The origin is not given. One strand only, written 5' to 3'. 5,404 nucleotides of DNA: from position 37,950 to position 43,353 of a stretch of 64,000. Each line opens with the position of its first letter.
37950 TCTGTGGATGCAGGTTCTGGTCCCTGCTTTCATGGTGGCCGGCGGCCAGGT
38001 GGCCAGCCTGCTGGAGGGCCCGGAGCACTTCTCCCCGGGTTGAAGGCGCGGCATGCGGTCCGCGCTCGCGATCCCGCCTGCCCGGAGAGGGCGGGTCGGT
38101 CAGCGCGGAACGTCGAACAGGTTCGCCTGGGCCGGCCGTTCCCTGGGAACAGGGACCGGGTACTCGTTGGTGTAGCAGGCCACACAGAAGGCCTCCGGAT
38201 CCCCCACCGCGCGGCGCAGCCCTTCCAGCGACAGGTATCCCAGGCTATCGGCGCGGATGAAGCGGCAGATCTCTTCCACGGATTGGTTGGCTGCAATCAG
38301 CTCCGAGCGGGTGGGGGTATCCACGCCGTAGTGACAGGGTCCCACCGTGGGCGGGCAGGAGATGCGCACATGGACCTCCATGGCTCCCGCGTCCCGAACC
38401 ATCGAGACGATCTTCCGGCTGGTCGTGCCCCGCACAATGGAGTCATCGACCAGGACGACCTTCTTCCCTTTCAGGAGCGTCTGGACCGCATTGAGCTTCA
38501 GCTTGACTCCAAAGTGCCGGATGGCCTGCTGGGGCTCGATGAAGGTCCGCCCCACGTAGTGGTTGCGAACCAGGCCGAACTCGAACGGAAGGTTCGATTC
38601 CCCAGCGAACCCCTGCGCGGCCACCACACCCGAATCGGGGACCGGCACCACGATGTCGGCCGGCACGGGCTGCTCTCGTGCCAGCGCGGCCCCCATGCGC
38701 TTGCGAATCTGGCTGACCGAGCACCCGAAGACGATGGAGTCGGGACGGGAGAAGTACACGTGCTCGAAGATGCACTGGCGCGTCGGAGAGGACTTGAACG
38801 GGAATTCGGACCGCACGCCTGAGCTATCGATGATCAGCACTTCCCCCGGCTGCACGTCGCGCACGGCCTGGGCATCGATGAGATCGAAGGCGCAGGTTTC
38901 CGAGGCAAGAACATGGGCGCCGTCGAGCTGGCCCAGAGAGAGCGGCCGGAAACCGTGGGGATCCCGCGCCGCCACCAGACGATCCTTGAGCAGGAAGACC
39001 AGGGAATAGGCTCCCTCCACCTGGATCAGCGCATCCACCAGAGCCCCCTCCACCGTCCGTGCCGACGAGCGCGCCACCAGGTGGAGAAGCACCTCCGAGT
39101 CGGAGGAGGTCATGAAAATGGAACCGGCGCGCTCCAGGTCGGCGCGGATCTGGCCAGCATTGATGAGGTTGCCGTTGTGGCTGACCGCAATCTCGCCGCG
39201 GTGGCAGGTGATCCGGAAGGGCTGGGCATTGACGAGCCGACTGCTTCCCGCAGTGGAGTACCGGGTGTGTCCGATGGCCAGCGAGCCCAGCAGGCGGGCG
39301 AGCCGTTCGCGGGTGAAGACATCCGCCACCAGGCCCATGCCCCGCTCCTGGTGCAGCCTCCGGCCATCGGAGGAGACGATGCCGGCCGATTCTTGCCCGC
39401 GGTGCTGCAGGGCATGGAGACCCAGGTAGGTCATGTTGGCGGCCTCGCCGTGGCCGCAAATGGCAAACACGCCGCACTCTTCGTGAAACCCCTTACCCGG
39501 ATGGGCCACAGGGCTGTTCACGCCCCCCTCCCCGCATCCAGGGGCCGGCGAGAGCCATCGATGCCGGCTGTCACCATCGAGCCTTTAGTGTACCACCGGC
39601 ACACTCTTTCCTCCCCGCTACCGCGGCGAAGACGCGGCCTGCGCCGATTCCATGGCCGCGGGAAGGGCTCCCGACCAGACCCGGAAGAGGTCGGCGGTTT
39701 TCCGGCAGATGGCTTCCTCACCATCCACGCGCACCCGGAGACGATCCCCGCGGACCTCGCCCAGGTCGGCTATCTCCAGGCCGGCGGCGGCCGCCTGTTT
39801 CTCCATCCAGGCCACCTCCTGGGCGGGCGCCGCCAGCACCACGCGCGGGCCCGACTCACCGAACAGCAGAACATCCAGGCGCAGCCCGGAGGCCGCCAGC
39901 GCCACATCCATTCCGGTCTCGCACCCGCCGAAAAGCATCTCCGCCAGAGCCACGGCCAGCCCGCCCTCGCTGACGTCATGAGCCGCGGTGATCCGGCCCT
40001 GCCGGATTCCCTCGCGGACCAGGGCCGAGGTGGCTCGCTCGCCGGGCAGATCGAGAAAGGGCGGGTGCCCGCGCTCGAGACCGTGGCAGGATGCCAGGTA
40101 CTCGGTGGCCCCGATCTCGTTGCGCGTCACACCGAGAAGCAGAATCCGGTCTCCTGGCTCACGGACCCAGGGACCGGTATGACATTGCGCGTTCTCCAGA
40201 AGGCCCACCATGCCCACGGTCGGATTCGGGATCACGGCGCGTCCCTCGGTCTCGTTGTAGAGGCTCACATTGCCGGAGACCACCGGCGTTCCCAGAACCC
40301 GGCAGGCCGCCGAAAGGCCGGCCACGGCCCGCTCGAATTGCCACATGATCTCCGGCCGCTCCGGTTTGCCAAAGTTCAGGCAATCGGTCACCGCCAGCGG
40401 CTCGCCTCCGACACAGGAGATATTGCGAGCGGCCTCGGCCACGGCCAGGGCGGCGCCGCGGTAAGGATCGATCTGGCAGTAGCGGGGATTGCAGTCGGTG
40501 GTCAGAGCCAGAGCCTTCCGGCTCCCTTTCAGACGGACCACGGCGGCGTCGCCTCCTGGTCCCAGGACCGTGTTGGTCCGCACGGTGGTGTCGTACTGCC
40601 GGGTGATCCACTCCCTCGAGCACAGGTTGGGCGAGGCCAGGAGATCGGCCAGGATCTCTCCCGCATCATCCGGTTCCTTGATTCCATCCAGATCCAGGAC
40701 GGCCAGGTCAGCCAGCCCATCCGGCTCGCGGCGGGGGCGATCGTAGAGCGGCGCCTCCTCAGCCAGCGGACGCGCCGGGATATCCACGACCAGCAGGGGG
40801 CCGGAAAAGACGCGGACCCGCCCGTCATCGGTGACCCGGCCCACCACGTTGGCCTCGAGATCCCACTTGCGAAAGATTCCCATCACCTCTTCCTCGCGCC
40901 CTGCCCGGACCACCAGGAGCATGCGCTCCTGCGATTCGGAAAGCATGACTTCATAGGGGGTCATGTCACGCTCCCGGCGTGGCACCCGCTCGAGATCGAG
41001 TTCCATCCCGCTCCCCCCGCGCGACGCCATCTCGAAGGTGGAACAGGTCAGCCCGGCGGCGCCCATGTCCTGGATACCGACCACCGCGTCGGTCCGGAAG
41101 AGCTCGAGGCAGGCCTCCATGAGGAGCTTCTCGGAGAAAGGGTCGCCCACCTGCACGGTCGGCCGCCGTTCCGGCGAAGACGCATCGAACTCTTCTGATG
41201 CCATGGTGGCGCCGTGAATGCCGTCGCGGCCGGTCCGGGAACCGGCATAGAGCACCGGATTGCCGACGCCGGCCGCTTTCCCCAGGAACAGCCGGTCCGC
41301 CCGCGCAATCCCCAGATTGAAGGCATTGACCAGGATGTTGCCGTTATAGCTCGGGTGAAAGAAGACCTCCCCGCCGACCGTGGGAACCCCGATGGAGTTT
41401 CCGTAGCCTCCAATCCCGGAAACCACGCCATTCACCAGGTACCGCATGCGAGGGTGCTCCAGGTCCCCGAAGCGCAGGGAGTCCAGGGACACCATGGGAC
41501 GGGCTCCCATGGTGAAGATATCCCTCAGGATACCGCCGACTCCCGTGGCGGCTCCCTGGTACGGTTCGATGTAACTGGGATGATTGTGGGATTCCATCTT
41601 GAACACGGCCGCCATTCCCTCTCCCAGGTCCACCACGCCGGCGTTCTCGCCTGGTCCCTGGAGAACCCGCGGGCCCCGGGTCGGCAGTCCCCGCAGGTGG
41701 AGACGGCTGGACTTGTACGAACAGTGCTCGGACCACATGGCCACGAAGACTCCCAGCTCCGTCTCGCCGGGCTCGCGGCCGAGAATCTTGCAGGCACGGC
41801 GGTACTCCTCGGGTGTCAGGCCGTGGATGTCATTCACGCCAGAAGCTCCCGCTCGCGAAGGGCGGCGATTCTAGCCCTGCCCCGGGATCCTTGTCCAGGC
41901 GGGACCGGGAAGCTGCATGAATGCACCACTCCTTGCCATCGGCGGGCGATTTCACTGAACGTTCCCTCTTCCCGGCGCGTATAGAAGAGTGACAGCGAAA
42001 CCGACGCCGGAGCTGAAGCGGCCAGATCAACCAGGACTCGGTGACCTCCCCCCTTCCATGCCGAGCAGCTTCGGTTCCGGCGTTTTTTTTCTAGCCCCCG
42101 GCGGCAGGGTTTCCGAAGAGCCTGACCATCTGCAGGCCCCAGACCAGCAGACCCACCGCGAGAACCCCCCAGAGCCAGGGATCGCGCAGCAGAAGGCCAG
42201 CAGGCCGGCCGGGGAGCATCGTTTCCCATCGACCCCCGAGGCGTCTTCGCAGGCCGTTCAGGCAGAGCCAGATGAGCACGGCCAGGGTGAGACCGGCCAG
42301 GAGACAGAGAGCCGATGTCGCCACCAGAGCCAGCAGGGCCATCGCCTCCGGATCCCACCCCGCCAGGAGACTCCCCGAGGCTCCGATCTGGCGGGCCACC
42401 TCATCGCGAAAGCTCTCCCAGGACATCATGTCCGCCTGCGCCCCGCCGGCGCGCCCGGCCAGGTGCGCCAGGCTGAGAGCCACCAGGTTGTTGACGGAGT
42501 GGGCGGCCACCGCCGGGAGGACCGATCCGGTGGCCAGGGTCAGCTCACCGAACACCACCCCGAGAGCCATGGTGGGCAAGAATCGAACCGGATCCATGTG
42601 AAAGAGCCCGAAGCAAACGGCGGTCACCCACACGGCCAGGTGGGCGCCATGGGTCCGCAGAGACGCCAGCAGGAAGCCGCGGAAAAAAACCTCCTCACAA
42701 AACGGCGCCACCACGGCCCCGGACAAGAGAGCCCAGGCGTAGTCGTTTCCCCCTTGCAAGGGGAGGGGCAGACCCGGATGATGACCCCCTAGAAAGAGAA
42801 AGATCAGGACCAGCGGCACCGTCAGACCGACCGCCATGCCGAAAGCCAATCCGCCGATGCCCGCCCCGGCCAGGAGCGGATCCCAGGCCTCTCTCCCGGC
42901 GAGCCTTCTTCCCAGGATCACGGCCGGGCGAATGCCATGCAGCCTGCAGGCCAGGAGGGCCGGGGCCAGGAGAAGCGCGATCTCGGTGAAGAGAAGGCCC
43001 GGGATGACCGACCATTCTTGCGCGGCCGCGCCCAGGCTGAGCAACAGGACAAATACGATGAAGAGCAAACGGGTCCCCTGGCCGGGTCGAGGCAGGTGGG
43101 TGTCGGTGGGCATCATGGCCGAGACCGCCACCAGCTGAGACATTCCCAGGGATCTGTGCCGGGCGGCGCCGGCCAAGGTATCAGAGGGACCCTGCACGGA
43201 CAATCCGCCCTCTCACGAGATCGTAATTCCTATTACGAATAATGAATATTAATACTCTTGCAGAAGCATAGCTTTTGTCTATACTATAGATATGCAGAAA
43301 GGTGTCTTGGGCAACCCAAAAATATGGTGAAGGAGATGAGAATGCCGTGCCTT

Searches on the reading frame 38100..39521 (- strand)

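Call 12: search_protein_families(library=pfam, proteins=[window:38100-39521:-], max_evalue=0.001)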
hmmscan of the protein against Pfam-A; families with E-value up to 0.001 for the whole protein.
window:38100-39521:- (473 aa): 5 families
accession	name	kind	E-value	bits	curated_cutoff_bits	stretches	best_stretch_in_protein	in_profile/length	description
PF13522.11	GATase_6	-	2.2e-18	67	27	1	80-208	11-130/130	Glutamine amidotransferase domain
PF13537.11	GATase_7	-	8.1e-17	61.8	25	1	98-212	12-121/123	Glutamine amidotransferase domain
PF00310.26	GATase_2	-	9.7e-07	28.3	19.9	1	77-123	201-248/420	Glutamine amidotransferases class-II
PF00156.33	Pribosyltran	-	3.3e-06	26.9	26.3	1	289-386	31-121/158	Phosphoribosyl transferase domain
PF13230.11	GATase_4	-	0.00025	20.5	23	1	80-129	72-118/272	Glutamine amidotransferases class-II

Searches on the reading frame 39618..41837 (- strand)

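Call 12: search_protein_families(library=pfam, proteins=[window:39618-41837:-], max_evalue=0.001)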
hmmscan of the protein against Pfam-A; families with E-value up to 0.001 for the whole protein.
window:39618-41837:- (739 aa): 3 families
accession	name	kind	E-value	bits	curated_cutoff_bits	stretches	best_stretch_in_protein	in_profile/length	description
PF02769.27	AIRS_C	-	1.9e-57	194.2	23.1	2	191-344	2-154/156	AIR synthase related protein, C-terminal domain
PF00586.29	AIRS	-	9.3e-56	187.5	24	2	428-546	1-111/112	AIR synthase related protein, N-terminal domain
PF18072.6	FGAR-AT_linker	-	5.2e-12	46.5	26.6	1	6-42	11-50/50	Formylglycinamide ribonucleotide amidotransferase linker domain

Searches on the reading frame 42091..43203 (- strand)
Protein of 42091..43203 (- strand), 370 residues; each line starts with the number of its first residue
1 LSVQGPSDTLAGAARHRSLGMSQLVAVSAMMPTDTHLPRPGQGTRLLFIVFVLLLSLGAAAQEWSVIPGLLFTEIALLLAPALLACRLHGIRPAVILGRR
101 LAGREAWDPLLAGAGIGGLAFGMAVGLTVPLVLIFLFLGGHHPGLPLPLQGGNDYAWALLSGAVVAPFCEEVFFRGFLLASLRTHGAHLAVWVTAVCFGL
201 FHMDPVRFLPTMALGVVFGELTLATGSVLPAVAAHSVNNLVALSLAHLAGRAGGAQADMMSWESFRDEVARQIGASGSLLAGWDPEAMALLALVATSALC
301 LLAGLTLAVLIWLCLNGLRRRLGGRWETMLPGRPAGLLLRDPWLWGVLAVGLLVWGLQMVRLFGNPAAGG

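Call 12: search_protein_families(library=pfam, proteins=[window:42091-43203:-], max_evalue=0.001)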
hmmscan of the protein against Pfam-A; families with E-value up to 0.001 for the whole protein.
window:42091-43203:- (370 aa): 1 family
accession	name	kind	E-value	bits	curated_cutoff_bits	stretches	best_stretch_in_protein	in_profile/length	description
PF02517.21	Rce1-like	-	6e-22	78.2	22.4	1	155-241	4-93/93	Type II CAAX prenyl endopeptidase Rce1-like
